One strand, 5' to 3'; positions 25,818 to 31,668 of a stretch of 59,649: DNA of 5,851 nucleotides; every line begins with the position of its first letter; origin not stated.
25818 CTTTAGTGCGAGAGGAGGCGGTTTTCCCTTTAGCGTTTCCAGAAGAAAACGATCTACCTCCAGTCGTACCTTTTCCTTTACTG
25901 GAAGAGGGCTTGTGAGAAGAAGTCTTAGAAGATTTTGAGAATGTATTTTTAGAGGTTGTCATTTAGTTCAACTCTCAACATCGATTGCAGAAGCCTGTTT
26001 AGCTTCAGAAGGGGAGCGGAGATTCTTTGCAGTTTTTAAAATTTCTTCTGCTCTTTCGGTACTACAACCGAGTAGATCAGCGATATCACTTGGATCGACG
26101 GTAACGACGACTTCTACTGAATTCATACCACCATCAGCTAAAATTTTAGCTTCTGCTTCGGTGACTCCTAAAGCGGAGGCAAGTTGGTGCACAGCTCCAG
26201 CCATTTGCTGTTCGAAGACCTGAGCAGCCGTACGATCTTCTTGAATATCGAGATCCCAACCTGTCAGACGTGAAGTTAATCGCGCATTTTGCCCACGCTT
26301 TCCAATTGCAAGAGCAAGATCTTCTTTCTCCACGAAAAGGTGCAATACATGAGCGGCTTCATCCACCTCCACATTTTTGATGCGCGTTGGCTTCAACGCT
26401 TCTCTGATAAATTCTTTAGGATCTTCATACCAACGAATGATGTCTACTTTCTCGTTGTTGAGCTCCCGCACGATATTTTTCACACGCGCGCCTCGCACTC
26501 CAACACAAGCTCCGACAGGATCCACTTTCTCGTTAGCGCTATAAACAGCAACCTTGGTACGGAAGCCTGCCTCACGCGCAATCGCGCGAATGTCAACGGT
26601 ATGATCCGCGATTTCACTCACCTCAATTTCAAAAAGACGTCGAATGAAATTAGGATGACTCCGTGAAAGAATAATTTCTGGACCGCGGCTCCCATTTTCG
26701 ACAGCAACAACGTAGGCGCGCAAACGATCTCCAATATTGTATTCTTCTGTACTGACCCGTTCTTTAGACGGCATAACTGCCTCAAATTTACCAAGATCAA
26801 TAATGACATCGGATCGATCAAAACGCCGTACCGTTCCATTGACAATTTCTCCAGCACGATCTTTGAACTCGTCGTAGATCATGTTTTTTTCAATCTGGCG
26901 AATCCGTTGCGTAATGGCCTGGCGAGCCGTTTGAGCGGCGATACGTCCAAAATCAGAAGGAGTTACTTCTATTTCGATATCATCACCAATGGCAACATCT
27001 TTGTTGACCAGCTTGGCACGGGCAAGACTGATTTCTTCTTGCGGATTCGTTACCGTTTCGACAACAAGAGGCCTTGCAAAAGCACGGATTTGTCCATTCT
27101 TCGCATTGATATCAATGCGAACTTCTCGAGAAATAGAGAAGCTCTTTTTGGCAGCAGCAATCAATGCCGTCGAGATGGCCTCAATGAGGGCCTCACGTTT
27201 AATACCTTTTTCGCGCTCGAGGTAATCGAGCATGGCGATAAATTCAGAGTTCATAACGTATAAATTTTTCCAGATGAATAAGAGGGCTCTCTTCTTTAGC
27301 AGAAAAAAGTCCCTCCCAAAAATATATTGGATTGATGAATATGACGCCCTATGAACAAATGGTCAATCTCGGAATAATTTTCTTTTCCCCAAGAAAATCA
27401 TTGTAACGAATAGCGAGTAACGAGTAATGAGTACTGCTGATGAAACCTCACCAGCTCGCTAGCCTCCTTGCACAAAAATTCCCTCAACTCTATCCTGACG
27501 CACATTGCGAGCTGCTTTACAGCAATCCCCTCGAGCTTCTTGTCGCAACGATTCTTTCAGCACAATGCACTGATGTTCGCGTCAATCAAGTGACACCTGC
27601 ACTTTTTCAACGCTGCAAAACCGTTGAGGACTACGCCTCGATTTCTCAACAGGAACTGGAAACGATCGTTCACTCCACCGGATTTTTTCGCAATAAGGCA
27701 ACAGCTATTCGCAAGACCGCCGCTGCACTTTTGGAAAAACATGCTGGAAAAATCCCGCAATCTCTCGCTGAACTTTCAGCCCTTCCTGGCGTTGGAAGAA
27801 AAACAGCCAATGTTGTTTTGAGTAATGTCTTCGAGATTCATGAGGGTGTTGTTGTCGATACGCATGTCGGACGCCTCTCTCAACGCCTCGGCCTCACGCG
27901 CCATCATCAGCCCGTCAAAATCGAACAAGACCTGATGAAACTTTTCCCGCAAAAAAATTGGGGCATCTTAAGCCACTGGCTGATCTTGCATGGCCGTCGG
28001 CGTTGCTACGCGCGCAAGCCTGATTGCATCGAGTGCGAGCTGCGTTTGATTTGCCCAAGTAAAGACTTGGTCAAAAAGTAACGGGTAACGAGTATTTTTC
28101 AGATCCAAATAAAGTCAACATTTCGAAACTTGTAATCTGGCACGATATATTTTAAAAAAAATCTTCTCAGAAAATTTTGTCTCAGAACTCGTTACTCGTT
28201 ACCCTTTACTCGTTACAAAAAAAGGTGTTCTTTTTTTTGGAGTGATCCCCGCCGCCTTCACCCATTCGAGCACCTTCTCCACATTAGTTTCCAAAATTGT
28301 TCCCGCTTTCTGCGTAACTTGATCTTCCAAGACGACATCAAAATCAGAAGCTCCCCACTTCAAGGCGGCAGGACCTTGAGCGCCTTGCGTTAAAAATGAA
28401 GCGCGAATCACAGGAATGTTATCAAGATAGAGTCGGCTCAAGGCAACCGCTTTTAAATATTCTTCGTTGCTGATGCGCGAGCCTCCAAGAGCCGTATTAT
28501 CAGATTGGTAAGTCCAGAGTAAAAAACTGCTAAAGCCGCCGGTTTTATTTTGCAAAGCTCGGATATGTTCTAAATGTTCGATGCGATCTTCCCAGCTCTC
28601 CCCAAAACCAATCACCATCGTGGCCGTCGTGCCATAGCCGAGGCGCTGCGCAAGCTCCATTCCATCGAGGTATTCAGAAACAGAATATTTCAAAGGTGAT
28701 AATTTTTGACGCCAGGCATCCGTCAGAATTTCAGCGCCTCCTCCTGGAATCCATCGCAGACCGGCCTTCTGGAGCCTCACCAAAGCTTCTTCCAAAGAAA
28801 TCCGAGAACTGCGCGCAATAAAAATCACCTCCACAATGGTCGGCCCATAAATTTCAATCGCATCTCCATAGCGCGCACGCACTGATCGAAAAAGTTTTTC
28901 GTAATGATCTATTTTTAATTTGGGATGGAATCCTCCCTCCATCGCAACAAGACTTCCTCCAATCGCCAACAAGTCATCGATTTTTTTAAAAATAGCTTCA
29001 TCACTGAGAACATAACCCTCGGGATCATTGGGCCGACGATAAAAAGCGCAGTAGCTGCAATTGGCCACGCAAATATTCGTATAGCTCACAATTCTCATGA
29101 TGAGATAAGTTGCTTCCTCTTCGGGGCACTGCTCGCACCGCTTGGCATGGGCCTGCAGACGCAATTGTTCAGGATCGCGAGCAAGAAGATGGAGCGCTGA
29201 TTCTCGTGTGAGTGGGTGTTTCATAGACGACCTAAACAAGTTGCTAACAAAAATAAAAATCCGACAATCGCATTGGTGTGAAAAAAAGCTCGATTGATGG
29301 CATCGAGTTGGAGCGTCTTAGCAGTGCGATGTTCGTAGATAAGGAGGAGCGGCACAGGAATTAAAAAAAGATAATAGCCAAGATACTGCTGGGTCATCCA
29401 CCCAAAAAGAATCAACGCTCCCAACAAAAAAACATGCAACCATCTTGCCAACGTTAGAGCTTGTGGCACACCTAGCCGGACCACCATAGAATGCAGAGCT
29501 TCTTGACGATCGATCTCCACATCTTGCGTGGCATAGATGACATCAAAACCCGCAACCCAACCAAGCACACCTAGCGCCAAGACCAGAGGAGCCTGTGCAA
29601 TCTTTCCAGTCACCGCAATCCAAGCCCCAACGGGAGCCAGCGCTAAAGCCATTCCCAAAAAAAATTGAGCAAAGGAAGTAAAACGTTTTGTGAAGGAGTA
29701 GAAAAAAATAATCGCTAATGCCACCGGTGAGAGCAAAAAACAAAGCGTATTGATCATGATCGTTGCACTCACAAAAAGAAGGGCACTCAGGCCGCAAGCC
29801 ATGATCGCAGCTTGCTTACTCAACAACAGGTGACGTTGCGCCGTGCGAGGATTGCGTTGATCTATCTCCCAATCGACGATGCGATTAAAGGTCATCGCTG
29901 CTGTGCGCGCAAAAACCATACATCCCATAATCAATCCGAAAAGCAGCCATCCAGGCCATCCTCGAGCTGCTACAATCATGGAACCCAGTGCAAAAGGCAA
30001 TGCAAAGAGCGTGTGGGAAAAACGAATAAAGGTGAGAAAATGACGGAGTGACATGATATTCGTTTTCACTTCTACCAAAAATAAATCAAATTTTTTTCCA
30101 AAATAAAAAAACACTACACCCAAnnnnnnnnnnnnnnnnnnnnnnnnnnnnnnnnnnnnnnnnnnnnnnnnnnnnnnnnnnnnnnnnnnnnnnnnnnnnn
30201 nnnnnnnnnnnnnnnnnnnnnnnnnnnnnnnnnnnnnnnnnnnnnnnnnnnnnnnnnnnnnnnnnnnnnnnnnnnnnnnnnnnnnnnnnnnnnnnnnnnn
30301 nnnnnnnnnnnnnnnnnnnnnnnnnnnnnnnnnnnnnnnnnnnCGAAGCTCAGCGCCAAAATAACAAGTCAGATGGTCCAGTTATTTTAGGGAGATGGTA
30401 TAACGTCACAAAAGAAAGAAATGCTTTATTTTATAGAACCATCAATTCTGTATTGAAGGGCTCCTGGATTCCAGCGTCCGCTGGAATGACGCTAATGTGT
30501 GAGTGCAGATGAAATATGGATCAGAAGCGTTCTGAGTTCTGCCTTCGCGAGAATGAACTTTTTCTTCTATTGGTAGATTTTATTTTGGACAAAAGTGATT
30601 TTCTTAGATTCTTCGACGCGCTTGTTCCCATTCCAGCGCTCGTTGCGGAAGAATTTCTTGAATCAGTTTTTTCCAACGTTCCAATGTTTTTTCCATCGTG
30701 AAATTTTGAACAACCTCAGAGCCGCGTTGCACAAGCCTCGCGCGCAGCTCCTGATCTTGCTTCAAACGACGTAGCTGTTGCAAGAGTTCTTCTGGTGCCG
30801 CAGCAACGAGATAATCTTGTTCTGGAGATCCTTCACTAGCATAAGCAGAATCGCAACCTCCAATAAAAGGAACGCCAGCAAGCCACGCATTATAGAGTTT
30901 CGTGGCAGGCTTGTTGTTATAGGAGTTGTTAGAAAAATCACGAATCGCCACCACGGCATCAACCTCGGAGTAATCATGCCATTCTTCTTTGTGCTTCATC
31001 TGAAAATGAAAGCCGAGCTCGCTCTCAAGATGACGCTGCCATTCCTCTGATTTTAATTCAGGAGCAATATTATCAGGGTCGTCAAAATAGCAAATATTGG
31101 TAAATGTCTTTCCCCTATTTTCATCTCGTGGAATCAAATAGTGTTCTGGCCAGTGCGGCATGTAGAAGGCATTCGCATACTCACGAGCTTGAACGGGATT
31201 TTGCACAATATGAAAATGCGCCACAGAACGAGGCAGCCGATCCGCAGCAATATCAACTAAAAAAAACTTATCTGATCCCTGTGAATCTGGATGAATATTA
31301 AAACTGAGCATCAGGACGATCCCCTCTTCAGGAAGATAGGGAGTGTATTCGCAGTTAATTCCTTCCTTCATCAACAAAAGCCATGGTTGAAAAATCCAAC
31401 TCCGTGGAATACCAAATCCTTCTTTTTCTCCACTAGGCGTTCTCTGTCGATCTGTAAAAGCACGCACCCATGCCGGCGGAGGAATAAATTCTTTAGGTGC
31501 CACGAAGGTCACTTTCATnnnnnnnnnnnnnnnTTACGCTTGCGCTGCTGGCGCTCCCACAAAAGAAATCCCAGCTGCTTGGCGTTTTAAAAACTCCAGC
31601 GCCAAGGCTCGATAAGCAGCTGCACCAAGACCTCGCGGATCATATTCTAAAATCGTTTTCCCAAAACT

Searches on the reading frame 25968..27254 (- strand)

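Call 14: search_protein_families(library=pfam, proteins=[window:25968-27254:-], max_evalue=0.00001)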
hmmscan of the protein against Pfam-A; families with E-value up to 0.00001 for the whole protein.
window:25968-27254:- (428 aa): 3 families
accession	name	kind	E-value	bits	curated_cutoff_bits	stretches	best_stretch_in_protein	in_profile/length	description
PF08529.16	NusA_N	-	2.8e-36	124.8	23.8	1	4-124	1-119/119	NusA N-terminal domain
PF13184.12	KH_5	-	4.3e-29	100.9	27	1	229-297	1-69/69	NusA-like KH domain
PF13083.13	KH_KhpA-B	-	4.9e-06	26.8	32.1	0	281-324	2-51/73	KhpA/KhpB, KH domain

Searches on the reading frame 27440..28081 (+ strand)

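Call 14: search_protein_families(library=pfam, proteins=[window:27440-28081:+], max_evalue=0.00001)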
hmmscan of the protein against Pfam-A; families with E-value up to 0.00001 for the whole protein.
window:27440-28081:+ (213 aa): 2 families
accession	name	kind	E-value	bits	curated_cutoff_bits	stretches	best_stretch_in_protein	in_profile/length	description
PF00730.31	HhH-GPD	-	3.4e-25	88.9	26.2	1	35-171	1-108/108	HhH-GPD superfamily base excision DNA repair protein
PF00633.29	HHH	-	1.7e-09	37.5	24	1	101-128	2-29/30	Helix-hairpin-helix motif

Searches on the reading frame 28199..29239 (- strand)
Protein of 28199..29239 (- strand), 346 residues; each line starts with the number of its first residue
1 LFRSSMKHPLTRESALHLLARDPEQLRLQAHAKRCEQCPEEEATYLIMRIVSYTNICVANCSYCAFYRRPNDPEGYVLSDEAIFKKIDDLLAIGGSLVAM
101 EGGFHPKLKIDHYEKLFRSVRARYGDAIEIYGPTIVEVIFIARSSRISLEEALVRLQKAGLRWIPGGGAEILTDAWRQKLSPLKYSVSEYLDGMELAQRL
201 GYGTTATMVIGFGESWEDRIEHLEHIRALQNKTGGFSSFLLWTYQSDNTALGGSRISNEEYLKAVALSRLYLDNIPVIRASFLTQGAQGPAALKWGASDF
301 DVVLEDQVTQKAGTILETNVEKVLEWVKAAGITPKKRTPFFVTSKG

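Call 14: search_protein_families(library=pfam, proteins=[window:28199-29239:-], max_evalue=0.00001)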
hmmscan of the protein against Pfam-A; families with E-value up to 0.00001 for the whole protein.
window:28199-29239:- (346 aa): 2 families
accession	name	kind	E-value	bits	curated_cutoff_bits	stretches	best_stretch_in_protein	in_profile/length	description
PF04055.27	Radical_SAM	-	2.5e-19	70.5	29.5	1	51-225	1-165/166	Radical SAM superfamily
PF19288.4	CofH_C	-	2.7e-16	60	27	1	235-338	3-113/125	CofH/MqnC C-terminal region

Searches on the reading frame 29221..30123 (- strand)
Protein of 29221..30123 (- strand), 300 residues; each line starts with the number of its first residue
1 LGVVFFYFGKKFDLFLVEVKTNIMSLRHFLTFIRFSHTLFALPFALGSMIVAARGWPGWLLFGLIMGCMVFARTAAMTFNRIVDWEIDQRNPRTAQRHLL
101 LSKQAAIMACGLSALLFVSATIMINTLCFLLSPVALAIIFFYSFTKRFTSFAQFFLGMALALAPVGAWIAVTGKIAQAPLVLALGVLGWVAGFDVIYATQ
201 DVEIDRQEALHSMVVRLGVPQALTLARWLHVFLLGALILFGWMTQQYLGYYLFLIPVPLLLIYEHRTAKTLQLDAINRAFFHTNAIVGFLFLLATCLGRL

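Call 50: search_protein_families(library=pfam, proteins=[window:29221-30123:-], max_evalue=0.00001)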
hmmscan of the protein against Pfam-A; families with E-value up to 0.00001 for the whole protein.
window:29221-30123:- (300 aa): 1 family
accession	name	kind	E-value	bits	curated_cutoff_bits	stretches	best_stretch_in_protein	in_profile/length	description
PF01040.23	UbiA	-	8e-47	160.1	34.2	1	41-284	1-249/250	UbiA prenyltransferase family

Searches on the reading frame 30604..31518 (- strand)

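Call 50: search_protein_families(library=pfam, proteins=[window:30604-31518:-], max_evalue=0.00001)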
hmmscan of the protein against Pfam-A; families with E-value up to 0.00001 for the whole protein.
window:30604-31518:- (304 aa): 1 family
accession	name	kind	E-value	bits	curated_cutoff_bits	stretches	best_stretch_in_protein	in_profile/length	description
PF13524.12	Glyco_trans_1_2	-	3e-07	30.9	25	1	160-281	24-141/144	Glycosyl transferase-like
